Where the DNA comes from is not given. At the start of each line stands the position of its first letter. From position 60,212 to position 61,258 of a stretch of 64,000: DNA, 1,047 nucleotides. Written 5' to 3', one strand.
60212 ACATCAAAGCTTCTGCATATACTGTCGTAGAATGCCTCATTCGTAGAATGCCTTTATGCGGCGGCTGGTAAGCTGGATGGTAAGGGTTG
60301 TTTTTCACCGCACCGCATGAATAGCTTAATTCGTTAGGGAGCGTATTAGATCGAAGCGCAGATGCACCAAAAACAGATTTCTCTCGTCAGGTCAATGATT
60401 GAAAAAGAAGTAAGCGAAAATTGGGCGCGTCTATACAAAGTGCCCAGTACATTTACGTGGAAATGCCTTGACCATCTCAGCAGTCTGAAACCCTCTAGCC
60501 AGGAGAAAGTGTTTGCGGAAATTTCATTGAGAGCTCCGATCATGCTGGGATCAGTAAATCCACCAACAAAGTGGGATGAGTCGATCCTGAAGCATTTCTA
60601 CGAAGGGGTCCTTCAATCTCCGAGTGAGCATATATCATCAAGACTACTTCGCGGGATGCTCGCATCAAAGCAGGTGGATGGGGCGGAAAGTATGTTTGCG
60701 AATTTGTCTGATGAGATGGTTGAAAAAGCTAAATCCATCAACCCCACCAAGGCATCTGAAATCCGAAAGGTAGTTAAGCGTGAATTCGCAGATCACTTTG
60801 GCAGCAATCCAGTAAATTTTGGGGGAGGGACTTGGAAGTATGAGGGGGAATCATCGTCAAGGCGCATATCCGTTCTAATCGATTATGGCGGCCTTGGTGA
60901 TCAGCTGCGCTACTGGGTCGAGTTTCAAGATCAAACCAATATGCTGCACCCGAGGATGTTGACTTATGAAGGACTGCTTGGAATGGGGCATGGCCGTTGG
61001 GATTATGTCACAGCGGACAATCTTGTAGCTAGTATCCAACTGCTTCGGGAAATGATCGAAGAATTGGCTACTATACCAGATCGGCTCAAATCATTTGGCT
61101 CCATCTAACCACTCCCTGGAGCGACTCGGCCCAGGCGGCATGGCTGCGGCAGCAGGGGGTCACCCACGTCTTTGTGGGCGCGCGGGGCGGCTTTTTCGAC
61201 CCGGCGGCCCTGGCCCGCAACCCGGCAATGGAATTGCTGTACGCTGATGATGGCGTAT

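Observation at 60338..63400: AT-rich two-gene island with an OLD-family ATPase-Toprim nuclease: candidate anti-phage or accessory locus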

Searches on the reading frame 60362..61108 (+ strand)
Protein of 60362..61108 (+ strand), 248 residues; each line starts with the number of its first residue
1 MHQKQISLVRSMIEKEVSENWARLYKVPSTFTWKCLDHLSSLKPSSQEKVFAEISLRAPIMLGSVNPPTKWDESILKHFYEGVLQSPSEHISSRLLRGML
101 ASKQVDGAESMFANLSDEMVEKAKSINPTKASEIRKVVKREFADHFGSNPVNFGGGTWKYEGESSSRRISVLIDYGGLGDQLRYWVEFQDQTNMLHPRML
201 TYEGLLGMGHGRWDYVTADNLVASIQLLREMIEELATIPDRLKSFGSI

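Call 7: search_protein_families(library=padloc, proteins=[window:60362-61108:+], max_evalue=0.01)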
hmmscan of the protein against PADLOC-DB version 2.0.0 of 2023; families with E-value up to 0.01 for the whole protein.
window:60362-61108:+ (248 aa): 0 families

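Call 8: search_protein_families(library=ncbifam, proteins=[window:60362-61108:+], max_evalue=0.01)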
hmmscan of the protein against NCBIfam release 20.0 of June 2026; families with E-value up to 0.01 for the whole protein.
window:60362-61108:+ (248 aa): 0 families

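Call 9: search_protein_families(library=pfam, proteins=[window:60362-61108:+], max_evalue=0.01)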
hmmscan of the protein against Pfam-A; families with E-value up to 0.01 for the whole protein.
window:60362-61108:+ (248 aa): 1 family
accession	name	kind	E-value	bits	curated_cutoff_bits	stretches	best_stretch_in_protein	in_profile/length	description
PF21030.3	WDR93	-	0.0062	16.3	27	1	19-130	115-225/321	WD repeat-containing protein 93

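Call 10: search_protein_families(library=phrogs, proteins=[window:60362-61108:+], max_evalue=0.01)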
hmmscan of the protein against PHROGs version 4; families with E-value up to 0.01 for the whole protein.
window:60362-61108:+ (248 aa): 0 families

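Call 12: search_solved_structures(query=window:60362-61108:+, max_evalue=10)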
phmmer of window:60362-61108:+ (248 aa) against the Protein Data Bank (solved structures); distinct sequences matched with E-value up to 10: 5.
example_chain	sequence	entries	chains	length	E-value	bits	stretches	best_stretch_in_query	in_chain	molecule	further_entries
4crm_X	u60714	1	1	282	0.1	15.2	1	117-190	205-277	EUKARYOTIC PEPTIDE CHAIN RELEASE FACTOR SUBUNIT 1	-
1ydm_A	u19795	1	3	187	0.12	15.1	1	105-174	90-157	Hypothetical protein yqgN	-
4crn_X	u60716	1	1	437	0.18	14.5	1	118-190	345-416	ERF1 IN RIBOSOME-BOUND ERF1-ERF3-GDPNP COMPLEX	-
4k7c_A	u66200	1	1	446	0.95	12.1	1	71-129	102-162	Aminopeptidase C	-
2mt9_A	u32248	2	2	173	1.3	11.6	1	173-210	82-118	Flavodoxin-2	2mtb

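Call 14: find_homologous_proteins(query=window:60362-61108:+, max_evalue=0.001)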
Query window:60362-61108:+ (248 aa): 6 proteins with E <= 0.001 among 211 candidates.
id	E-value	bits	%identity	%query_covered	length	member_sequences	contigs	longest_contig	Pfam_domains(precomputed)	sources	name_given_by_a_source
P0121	4.5e-161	552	99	100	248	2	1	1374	-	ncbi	-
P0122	1.3e-84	301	55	97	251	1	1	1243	-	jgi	jgi:hypothetical protein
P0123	8.7e-67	243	48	97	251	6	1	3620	-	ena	-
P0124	6.0e-56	208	44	98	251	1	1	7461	-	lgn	-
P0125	1.4e-48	183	36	98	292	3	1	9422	-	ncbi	ncbi:MAG: hypothetical protein AB7G75_34225, partial [Candidatus Binatia bacterium]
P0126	1.6e-46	177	40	98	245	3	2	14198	-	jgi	jgi:hypothetical protein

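Call 16: find_encoding_contigs(protein=P0126, flank=6000, max_places=3)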
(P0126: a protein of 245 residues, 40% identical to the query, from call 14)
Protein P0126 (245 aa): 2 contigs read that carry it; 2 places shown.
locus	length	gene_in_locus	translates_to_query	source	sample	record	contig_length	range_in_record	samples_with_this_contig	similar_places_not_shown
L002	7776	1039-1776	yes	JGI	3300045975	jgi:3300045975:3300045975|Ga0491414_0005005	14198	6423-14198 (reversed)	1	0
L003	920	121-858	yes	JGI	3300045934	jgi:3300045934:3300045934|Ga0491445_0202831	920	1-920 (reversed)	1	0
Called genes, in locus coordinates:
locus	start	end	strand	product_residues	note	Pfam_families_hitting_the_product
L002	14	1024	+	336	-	PF02653:BPD_transp_2, PF01032:FecCD (weak)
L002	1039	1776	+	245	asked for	-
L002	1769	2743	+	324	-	PF02653:BPD_transp_2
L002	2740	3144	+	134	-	PF00383:dCMP_cyt_deam_1, PF08211:dCMP_cyt_deam_2, PF26947:CDL (weak)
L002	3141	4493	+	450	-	PF02885:Glycos_trans_3N, PF00591:Glycos_transf_3, PF07831:PYNP_C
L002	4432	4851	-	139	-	-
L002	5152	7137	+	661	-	PF00672:HAMP, PF00989:PAS, PF08448:PAS_4, PF13188:PAS_8, PF13426:PAS_9, PF00512:HisKA, PF02518:HATPase_c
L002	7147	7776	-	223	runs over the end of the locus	PF00702:Hydrolase, PF13419:HAD_2 (weak)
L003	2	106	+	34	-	?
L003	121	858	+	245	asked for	-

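Call 17: find_encoding_contigs(protein=P0125, flank=6000, max_places=3)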
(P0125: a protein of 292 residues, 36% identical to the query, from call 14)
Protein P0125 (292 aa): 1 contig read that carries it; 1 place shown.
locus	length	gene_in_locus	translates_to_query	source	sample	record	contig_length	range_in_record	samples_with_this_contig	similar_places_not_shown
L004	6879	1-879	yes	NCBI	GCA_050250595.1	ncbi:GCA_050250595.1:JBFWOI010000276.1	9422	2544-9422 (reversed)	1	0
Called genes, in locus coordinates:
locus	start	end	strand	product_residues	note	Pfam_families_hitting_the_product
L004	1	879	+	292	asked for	?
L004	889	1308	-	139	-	PF01042:Ribonuc_L-PSP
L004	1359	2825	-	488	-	PF00171:Aldedh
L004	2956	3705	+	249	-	PF02622:DUF179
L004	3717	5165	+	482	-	PF02310:B12-binding, PF04055:Radical_SAM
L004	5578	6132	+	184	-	PF13302:Acetyltransf_3, PF00583:Acetyltransf_1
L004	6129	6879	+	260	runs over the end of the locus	PF14371:DUF4412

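Call 18: find_encoding_contigs(protein=P0124, flank=6000, max_places=3)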
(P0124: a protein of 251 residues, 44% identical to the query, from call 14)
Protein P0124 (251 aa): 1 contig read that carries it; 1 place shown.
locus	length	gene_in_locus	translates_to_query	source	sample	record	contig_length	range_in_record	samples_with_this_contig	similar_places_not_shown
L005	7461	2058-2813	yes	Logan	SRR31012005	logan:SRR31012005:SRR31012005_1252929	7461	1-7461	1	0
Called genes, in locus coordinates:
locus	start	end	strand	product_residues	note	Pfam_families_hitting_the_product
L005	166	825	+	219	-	PF14522:Cytochrome_C7 (faint), PF14537:Cytochrom_c3_2 (faint), PF22113:Mtrc-MtrF_II-IV_dom (faint)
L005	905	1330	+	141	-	PF14376:Haem_bd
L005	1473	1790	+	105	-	-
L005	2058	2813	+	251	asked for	-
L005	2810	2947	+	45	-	-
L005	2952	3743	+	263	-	PF00583:Acetyltransf_1 (weak), PF13673:Acetyltransf_10 (weak), PF13508:Acetyltransf_7 (weak), PF08445:FR47 (weak)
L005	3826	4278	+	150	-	PF07617:DUF1579 (faint)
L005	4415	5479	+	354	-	-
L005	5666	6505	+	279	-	PF00077:RVP (faint), PF13650:Asp_protease_2, PF13975:gag-asp_proteas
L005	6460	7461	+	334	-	?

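Call 20: find_encoding_contigs(protein=P0121, flank=10000, max_places=4)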
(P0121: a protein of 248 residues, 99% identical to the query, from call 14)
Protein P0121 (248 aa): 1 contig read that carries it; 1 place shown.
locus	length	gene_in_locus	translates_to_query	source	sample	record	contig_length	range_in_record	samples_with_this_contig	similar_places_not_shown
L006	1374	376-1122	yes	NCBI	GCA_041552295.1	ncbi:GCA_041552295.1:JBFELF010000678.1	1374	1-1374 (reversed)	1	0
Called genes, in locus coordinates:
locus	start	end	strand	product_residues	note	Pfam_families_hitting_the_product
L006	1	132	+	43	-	?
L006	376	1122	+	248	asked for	-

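Call 38: list_cluster_members(proteins=[P0001, window:60362-61108:+, P0002, P0122, P0123])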
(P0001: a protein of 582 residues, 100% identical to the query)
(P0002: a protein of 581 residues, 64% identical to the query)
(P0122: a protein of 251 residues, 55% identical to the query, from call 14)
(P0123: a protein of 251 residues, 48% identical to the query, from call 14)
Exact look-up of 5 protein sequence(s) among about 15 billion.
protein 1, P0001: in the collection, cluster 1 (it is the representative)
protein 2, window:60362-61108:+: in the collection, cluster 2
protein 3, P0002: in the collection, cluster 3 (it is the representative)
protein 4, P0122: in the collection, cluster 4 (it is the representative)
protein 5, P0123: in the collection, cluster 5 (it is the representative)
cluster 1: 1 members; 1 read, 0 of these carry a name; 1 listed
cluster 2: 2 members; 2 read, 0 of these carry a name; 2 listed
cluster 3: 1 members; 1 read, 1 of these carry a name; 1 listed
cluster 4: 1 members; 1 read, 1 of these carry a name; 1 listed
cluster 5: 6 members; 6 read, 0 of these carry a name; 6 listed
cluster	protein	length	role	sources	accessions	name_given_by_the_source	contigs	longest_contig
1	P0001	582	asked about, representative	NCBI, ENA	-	-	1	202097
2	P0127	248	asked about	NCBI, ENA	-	-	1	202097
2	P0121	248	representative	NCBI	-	-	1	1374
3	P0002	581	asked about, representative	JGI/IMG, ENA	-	predicted ATP-dependent endonuclease of OLD family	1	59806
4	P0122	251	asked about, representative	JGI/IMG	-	hypothetical protein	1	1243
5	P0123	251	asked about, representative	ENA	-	-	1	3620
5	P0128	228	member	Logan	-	-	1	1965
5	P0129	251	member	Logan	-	-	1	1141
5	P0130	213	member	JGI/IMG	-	-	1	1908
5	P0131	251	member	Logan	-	-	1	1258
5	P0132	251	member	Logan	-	-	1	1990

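Call 39: find_encoding_contigs(protein=window:60362-61108:+, flank=10000, max_places=4)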
Protein window:60362-61108:+ (248 aa): no gene with exactly this product is on record in the collection.

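Call 41: find_encoding_contigs(protein=P0123, flank=5000, max_places=3)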
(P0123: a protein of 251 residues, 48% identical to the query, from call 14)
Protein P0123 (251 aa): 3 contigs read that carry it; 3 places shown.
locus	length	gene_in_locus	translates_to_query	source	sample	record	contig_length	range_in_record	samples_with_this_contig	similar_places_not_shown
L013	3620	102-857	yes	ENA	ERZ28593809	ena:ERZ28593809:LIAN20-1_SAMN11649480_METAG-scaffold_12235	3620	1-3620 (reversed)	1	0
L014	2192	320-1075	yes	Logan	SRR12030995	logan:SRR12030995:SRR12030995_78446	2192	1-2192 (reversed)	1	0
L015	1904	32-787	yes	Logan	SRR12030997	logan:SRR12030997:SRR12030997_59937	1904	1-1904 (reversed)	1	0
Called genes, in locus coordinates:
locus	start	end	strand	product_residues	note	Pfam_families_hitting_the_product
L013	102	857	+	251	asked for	-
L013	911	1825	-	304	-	-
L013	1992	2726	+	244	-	PF07719:TPR_2 (faint), PF13181:TPR_8 (faint), PF13428:TPR_14 (faint)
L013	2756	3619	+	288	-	?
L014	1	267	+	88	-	?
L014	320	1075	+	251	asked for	-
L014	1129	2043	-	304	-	-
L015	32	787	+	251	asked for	-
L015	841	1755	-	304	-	-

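Call 53: predict_structure(alignment_id=A2)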
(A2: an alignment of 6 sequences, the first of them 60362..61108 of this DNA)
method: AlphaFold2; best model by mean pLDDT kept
length: 248 residues; sequences in the alignment: 6
mean_pLDDT: 91.7   pTM: 0.88
mean pLDDT of the five models: 91.7, 90.4, 88.8, 87.4, 87.3
residues with pLDDT >= 90: 188; 70-90: 55; 50-70: 4; < 50: 1
segments of 3 or more residues with pLDDT < 50: none
pLDDT, mean of each block of 10 residues (from residue 1): 95 97 95 96 97 96 88 88 89 91 91 90 89 93 93 91 90 83 94 91 96 92 96 95 74
secondary structure, 60 per line:
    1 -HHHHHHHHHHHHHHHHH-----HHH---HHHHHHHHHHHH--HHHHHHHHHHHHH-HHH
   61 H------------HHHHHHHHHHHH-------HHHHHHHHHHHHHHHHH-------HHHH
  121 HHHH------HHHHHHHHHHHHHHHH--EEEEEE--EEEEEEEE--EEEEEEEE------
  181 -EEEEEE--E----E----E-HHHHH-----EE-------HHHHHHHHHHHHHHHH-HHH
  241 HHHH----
elements in order: H2-18 H30-41 H44-56 H58-61 H74-85 H93-109 H117-124 H131-146 E149-154 E157-164 E167-174 E182-187 H202-206 H221-236 H238-244

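Call 54: search_protein_representatives(alignment_id=A2)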
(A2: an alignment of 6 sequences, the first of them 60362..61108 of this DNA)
Query: 6 sequences, 252 profile positions. Proteins with E-value up to 0.001 (for the whole library): 373; up to 1e-10: 217; up to 1e-30: 67. The best 150 are listed.
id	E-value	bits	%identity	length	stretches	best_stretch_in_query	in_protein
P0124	2.6e-112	391.2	-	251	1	1-251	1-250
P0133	6.5e-104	363.7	-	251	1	5-250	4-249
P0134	5.3e-82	291.9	-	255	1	6-248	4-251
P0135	1.1e-79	284.4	-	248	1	6-247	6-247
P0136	4.4e-70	252.9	-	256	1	9-246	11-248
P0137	6.9e-70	252.2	-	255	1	11-247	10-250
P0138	8.5e-70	251.9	-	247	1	6-247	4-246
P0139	2.5e-68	247.1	-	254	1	12-248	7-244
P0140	7.2e-66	239.0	-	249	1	6-244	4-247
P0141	1.5e-65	238.0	-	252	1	6-248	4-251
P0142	2.1e-65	237.5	-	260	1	4-248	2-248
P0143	1.6e-64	234.6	-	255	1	7-250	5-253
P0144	6.4e-64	232.7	-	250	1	9-248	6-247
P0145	1.4e-63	231.5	-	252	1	5-248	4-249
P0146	1.9e-63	231.1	-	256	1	5-250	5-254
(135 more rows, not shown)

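Call 56: fold_search(model_id=the predicted structure, library=pdb)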
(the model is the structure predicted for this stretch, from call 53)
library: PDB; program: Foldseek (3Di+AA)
matches with E <= 10: 567; with E <= 0.001: 0
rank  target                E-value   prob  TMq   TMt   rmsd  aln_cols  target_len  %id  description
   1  8ppr_K                3.4e-01  0.23  0.21  0.21  10.7       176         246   13  Structure of the human outer kinetochore KMN network complex (released 2024-03-20)
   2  5ezv_A                3.4e-01  0.23  0.21  0.12  15.9       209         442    8  X-ray crystal structure of AMP-activated protein kinase alpha-2/alpha-1 RIM chimaera (alpha-2(1-347)/alpha-1(349-401)/ (released 2016-03-09)
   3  4qan_B                3.5e-01  0.06  0.11  0.08  18.1       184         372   10  Crystal structure of a cystatin-like protein (RUMGNA_02398) from Ruminococcus gnavus ATCC 29149 at 2.10 A resolution (released 2014-07-23)
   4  4ipb_A                4.2e-01  0.69  0.15  0.25   5.7        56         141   11  Crystal structure of a DUF2874 family protein (BACOVA_02504) from Bacteroides ovatus ATCC 8483 at 1.62 A resolution (released 2013-02-20)
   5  4nf9_B                4.4e-01  0.14  0.18  0.21  11.6       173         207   13  Structure of the Knl1/Nsl1 complex (released 2014-03-19)
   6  9laa_A                5.1e-01  0.18  0.19  0.31  19.9       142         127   11  Cryo-EM structure of Shewanella oneidensis MR-1 PilA pili. (released 2026-01-07)
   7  8pxf_A                5.4e-01  0.10  0.13  0.14  12.4       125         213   12  Crystal structure of the full length Hh1412 Dsb homodimer. (released 2024-08-07)
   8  4fr9                  6.7e-01  0.35  0.17  0.27  11.0        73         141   14  Crystal structure of a BLIP-like protein (BF1215) from Bacteroides fragilis NCTC 9343 at 1.20 A resolution (released 2012-10-24)
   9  4btf                  6.7e-01  0.05  0.11  0.08  19.9       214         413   12  Structure of MLKL (released 2013-09-18)
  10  6w1s_I                7.1e-01  0.16  0.21  0.07  13.3       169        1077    9  Atomic model of the mammalian Mediator complex (released 2021-03-10)
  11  6c9j_A                7.1e-01  0.12  0.20  0.14  20.0       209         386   10  AMP-activated protein kinase bound to pharmacological activator R734 (released 2018-11-28)
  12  5ezv_C                7.1e-01  0.11  0.19  0.11  18.3       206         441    9  X-ray crystal structure of AMP-activated protein kinase alpha-2/alpha-1 RIM chimaera (alpha-2(1-347)/alpha-1(349-401)/ (released 2016-03-09)
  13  4yom_A                7.5e-01  0.38  0.20  0.41   7.4       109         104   14  Structure of SAD kinase (released 2015-12-16)
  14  6gvw_C                7.5e-01  0.28  0.25  0.18   8.1       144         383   12  Crystal structure of the BRCA1-A complex (released 2019-07-10)
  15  6e4u_A                7.9e-01  0.13  0.19  0.14  18.5       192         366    9  Structure of AMPK bound to activator (released 2018-08-08)
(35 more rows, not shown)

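Call 62: fold_search(model_id=the predicted structure, library=viral)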
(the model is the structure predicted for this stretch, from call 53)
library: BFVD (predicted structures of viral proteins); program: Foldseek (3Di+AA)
matches with E <= 10: 982; with E <= 0.001: 0
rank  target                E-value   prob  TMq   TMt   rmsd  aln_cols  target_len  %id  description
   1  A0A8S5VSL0            2.1e-02  0.75  0.22  0.28  13.8       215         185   10  (no name in the UniProt tables at hand)
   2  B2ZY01                6.2e-02  0.28  0.22  0.25  19.9       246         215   15  Uncharacterized protein [Ralstonia phage phiRSL1]
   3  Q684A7                6.6e-02  0.25  0.16  0.22  13.4       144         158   13  (no name in the UniProt tables at hand)
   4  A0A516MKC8            6.9e-02  0.25  0.15  0.22  19.1       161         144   14  (no name in the UniProt tables at hand)
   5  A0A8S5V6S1            7.7e-02  0.96  0.25  0.50   4.7       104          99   19  Uncharacterized protein [Myoviridae sp. ctRci5]
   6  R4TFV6                1.0e-01  0.33  0.14  0.08  17.5       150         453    9  (no name in the UniProt tables at hand)
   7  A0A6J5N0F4            1.1e-01  0.60  0.17  0.31   6.5        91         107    8  Uncharacterized protein [uncultured Caudovirales phage]
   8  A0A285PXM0            1.2e-01  0.51  0.21  0.31  12.3       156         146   13  Uncharacterized protein [Cedratvirus lausannensis]
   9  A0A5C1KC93            1.2e-01  0.82  0.24  0.44   9.1       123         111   10  (no name in the UniProt tables at hand)
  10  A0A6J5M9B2            1.2e-01  0.77  0.20  0.39   8.0       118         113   14  Uncharacterized protein [uncultured Caudovirales phage]
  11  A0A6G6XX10            1.3e-01  0.77  0.24  0.43   7.1       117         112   11  (no name in the UniProt tables at hand)
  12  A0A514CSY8            1.3e-01  0.30  0.19  0.29  14.7       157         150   15  Uncharacterized protein [Achromobacter phage Motura]
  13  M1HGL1                1.3e-01  0.20  0.17  0.17  19.0       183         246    9  (no name in the UniProt tables at hand)
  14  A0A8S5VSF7            1.4e-01  0.87  0.26  0.51   5.5       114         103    8  (no name in the UniProt tables at hand)
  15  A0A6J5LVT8            1.5e-01  0.44  0.18  0.27  14.2       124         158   16  Uncharacterized protein [uncultured Caudovirales phage]
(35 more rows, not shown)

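Call 64: search_protein_families(library=pfam, alignment_id=A4, max_evalue=0.01)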
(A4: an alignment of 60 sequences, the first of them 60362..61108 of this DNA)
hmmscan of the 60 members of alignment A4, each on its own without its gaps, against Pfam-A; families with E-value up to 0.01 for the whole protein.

A. member 1, window:60362-61108:+ (248 aa): 1 family
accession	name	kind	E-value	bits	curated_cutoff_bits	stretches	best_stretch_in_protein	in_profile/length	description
PF21030.3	WDR93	-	0.0062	16.3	27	1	19-130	115-225/321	WD repeat-containing protein 93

B. families by the number of members that match (of 60 scanned): 2 families
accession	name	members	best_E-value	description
PF21030.3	WDR93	1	0.0062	WD repeat-containing protein 93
PF16817.10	DUF5073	1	0.0065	Domain of unknown function (DUF5073)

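Call 65: search_solved_structures(query=A4, max_evalue=1)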
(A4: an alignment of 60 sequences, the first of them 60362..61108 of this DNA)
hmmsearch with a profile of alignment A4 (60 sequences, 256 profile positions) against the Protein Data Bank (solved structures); distinct sequences matched with E-value up to 1: 2.
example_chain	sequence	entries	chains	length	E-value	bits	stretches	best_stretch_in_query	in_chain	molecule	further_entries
6bld_A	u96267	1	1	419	0.071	15.8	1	84-155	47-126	Cytochrome P450 268A2 Cyp268A2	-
6jcc_A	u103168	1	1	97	0.16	14.6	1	29-68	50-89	Computational designed protein based on evolution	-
